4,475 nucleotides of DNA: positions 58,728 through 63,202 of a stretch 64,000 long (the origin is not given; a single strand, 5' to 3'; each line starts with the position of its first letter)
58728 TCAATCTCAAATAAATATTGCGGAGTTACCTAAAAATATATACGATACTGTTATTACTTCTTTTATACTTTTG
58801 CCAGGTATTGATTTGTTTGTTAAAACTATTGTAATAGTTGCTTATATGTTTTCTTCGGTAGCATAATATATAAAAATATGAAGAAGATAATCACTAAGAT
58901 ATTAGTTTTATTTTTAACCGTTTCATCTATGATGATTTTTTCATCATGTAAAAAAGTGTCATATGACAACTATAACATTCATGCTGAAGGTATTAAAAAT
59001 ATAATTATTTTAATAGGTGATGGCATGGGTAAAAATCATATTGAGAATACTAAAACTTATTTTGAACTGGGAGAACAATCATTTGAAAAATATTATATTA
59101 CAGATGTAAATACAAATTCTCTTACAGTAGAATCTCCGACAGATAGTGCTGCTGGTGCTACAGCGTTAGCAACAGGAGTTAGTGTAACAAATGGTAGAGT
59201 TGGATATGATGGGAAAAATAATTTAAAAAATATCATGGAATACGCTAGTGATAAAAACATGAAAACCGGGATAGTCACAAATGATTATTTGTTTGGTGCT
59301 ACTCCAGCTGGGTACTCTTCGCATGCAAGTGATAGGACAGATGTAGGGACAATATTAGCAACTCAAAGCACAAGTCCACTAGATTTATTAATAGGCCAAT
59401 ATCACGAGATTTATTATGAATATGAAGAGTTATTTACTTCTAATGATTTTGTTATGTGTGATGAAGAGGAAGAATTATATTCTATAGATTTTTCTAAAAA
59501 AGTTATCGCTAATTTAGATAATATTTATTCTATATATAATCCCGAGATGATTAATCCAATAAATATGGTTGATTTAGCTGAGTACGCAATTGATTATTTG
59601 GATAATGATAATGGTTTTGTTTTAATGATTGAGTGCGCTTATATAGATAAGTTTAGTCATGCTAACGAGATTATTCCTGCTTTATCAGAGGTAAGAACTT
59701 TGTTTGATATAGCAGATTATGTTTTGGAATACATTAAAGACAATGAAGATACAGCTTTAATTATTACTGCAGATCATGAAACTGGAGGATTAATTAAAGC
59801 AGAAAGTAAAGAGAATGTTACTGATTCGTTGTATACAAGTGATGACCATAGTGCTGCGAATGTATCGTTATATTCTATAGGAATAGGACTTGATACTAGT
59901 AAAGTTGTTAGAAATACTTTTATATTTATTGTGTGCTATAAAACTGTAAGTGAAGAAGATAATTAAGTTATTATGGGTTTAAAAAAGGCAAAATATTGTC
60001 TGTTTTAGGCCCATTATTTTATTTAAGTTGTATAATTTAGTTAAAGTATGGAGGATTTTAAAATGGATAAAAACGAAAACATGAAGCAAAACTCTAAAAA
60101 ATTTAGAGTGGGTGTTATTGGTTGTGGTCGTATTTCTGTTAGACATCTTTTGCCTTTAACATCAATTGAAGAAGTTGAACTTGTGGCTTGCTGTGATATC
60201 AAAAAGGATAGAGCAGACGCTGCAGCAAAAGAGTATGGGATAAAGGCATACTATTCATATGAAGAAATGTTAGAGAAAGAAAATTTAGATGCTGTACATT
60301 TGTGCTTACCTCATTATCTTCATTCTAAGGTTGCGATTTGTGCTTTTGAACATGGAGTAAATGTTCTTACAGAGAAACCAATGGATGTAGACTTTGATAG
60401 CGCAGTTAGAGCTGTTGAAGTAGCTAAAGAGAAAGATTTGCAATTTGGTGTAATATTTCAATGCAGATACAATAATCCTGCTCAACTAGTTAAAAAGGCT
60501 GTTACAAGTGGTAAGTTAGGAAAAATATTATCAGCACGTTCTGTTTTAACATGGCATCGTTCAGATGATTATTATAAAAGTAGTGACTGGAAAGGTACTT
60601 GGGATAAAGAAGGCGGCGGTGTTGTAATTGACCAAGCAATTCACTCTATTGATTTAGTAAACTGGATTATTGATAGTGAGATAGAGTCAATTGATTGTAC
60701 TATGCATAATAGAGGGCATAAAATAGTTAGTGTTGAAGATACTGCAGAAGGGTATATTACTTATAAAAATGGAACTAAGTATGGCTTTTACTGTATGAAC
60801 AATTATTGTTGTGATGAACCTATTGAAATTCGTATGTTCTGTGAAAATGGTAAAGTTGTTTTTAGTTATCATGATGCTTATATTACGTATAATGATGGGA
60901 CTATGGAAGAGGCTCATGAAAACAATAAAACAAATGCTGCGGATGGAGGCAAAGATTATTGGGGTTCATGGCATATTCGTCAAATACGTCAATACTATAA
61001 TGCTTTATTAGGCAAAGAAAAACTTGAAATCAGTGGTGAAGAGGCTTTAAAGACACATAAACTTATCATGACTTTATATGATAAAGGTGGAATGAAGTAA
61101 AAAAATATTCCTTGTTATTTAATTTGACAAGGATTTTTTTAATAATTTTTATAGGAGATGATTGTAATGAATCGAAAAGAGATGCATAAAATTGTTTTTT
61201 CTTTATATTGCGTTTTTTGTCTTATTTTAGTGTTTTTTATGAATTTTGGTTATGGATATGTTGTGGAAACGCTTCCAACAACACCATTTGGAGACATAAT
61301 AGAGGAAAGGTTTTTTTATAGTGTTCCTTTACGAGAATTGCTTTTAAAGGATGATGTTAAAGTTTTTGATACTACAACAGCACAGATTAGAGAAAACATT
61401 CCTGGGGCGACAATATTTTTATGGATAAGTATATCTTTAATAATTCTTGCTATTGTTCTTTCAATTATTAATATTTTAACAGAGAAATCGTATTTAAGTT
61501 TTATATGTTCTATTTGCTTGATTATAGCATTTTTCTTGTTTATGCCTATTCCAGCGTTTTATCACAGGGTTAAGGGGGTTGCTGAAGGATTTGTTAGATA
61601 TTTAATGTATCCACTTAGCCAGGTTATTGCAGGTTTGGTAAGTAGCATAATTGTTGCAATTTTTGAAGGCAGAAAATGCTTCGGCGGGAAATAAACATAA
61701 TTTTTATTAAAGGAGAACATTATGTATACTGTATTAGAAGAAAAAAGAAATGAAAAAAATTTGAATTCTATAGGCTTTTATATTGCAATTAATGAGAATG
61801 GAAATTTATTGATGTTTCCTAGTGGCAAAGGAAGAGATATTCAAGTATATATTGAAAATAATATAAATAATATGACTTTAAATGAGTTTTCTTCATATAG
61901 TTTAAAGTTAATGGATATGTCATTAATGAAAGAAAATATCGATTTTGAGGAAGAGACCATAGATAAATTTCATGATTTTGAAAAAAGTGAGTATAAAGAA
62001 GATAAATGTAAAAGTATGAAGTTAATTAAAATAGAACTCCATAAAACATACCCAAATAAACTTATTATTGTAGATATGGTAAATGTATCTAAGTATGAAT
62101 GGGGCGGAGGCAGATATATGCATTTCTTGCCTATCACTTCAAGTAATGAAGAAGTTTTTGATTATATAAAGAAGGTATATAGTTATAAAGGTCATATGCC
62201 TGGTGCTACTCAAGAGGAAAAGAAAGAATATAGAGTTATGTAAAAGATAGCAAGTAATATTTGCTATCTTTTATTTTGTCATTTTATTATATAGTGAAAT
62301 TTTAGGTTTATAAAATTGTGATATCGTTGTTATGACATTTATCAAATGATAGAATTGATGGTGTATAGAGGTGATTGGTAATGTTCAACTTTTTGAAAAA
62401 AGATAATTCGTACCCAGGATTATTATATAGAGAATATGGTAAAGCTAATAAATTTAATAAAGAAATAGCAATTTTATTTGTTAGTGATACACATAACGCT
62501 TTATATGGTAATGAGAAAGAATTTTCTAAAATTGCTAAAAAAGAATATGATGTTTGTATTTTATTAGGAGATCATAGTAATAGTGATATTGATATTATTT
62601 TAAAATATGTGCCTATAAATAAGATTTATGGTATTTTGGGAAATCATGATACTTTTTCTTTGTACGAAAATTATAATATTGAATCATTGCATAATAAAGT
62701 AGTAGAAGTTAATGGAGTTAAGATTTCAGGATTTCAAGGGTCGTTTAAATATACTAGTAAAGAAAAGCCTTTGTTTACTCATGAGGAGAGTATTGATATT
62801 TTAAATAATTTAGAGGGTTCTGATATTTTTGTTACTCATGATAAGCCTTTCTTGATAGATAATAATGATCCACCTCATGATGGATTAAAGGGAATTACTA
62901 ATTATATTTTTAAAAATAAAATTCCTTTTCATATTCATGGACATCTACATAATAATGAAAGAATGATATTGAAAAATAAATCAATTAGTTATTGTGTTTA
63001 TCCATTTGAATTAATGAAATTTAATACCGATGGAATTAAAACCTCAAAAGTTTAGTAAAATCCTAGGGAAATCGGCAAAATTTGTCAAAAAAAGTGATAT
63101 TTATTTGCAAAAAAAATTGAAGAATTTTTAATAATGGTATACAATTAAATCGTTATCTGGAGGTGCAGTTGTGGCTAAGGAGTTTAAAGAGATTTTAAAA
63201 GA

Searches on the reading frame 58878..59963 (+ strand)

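Call 43: search_protein_families(library=pfam, proteins=[window:58878-59963:+], max_evalue=0.01)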
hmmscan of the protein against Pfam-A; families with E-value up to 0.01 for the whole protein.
window:58878-59963:+ (362 aa): 2 families
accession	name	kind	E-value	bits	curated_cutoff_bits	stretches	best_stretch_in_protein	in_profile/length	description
PF00245.25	Alk_phosphatase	-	3.8e-35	122.1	24.4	2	39-158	1-129/423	Alkaline phosphatase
PF01676.23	Metalloenzyme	-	4.2e-05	23.6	24.3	1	228-338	129-225/252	Metalloenzyme superfamily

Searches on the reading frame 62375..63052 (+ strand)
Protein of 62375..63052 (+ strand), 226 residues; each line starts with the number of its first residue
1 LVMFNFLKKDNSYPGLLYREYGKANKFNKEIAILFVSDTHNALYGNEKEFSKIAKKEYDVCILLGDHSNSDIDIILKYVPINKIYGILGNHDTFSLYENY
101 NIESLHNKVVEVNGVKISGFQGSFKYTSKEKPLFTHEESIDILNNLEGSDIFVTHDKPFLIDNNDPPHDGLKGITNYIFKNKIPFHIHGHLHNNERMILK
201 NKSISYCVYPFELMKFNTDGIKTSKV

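Call 43: search_protein_families(library=pfam, proteins=[window:62375-63052:+], max_evalue=0.01)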
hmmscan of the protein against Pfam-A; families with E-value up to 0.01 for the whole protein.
window:62375-63052:+ (226 aa): 2 families
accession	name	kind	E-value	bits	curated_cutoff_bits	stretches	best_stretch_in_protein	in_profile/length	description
PF00149.33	Metallophos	-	5.9e-10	40.3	21.5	1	33-193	3-190/191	Calcineurin-like phosphoesterase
PF12850.12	Metallophos_2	-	6.2e-10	39.7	27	1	33-195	3-120/154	Calcineurin-like phosphoesterase superfamily domain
